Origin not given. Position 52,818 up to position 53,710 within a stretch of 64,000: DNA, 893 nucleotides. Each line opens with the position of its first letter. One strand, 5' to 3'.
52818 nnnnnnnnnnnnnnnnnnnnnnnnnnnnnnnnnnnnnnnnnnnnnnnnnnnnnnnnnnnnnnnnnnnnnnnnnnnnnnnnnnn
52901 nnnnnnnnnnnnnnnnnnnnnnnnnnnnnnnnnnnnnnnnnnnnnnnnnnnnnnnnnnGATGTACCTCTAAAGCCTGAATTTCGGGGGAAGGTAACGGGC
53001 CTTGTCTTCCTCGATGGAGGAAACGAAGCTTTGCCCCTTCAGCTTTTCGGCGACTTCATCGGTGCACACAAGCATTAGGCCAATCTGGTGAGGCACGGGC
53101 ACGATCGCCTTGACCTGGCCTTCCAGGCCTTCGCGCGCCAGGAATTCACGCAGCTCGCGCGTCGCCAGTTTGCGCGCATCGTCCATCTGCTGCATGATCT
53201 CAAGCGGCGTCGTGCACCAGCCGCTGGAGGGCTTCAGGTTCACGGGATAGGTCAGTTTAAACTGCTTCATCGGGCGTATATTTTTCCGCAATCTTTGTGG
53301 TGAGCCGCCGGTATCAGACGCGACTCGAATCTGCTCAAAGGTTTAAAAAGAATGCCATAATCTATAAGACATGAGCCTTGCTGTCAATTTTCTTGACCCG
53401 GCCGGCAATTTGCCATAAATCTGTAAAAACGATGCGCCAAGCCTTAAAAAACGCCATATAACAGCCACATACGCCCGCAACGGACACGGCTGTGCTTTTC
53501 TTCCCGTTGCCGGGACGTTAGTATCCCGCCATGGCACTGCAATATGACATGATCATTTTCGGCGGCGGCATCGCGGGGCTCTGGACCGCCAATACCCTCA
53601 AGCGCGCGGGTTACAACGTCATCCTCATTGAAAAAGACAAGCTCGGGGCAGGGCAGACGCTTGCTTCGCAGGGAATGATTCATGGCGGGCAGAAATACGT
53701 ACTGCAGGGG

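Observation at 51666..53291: Operon of four small genes containing five copies of an unrecognised ~90-100 aa domain with a conserved Cys motif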

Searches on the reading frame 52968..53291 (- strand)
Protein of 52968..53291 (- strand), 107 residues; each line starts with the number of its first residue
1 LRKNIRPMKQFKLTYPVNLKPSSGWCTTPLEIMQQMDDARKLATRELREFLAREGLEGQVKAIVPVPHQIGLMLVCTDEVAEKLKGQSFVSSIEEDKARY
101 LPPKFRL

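Call 3: search_protein_families(library=pfam, proteins=[window:52968-53291:-], max_evalue=10)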
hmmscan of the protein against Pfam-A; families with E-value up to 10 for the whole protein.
window:52968-53291:- (107 aa): 0 families

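Call 4: search_protein_families(library=ncbifam, proteins=[window:52968-53291:-], max_evalue=10)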
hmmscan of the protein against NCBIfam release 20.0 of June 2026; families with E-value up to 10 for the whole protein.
window:52968-53291:- (107 aa): 0 families

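Call 35: find_homologous_proteins(query=A3, max_evalue=1)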
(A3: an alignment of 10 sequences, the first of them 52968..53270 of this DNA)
Query A3 (10 sequences) (100 aa, profile of the alignment): 50 proteins with E <= 1 among 1043 candidates.
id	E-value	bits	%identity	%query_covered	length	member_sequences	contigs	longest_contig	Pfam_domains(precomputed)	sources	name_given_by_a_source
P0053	5.6e-40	154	30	88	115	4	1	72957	-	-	-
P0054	1.2e-39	153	29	88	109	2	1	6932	-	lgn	-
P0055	4.8e-39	151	29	88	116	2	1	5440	-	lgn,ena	-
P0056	2.2e-38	149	30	90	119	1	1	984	-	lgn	-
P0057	1.1e-37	146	29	83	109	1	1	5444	-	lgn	-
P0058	6.6e-37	144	28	88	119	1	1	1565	-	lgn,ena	-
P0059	1.7e-36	143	95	100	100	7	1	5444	-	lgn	-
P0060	3.3e-36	142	30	88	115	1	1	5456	-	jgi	jgi:hypothetical protein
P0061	5.3e-36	141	80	100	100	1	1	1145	-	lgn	-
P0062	1.2e-35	140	30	82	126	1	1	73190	-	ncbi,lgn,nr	ncbi:MAG: hypothetical protein GC185_00980 [Alphaproteobacteria bacterium]|nr:hypothetical protein [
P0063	5.0e-35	138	77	100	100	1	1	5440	-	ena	-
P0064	9.9e-35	137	30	88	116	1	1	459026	-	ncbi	-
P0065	1.0e-34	137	29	88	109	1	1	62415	-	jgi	jgi:hypothetical protein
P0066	1.0e-34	137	72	100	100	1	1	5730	-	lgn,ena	-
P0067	1.8e-34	136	29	88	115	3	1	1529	-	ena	-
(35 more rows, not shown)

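Call 95: search_protein_families(library=padloc, proteins=[window:52968-53270:-], max_evalue=1)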
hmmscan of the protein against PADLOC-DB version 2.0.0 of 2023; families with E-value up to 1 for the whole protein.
window:52968-53270:- (100 aa): 0 families

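Call 96: search_protein_families(library=phrogs, proteins=[window:52968-53270:-], max_evalue=1)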
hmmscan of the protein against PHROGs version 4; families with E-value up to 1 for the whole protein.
window:52968-53270:- (100 aa): 1 family
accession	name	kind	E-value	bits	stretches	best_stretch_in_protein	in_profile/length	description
phrog_38578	-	unknown function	0.16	12.5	1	20-74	145-198/238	-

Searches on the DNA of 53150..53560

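Call 56: search_rna_families(source=window, start=53150, end=53560, threshold=evalue, max_evalue=10, show_alignments=3)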
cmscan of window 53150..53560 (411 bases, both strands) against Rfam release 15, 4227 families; matches with E-value up to 10: 2.
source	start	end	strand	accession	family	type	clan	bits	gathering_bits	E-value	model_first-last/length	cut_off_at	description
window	53477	53559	+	RF01394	isrK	Gene; sRNA;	-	15.6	50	0.48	1-77/77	no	isrK Hfq binding RNA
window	53150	53254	-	RF02142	HOXA11-AS1_6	Gene; lncRNA;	-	11.2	50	3.3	1-115/179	3'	HOXA11 antisense RNA 1 conserved region 6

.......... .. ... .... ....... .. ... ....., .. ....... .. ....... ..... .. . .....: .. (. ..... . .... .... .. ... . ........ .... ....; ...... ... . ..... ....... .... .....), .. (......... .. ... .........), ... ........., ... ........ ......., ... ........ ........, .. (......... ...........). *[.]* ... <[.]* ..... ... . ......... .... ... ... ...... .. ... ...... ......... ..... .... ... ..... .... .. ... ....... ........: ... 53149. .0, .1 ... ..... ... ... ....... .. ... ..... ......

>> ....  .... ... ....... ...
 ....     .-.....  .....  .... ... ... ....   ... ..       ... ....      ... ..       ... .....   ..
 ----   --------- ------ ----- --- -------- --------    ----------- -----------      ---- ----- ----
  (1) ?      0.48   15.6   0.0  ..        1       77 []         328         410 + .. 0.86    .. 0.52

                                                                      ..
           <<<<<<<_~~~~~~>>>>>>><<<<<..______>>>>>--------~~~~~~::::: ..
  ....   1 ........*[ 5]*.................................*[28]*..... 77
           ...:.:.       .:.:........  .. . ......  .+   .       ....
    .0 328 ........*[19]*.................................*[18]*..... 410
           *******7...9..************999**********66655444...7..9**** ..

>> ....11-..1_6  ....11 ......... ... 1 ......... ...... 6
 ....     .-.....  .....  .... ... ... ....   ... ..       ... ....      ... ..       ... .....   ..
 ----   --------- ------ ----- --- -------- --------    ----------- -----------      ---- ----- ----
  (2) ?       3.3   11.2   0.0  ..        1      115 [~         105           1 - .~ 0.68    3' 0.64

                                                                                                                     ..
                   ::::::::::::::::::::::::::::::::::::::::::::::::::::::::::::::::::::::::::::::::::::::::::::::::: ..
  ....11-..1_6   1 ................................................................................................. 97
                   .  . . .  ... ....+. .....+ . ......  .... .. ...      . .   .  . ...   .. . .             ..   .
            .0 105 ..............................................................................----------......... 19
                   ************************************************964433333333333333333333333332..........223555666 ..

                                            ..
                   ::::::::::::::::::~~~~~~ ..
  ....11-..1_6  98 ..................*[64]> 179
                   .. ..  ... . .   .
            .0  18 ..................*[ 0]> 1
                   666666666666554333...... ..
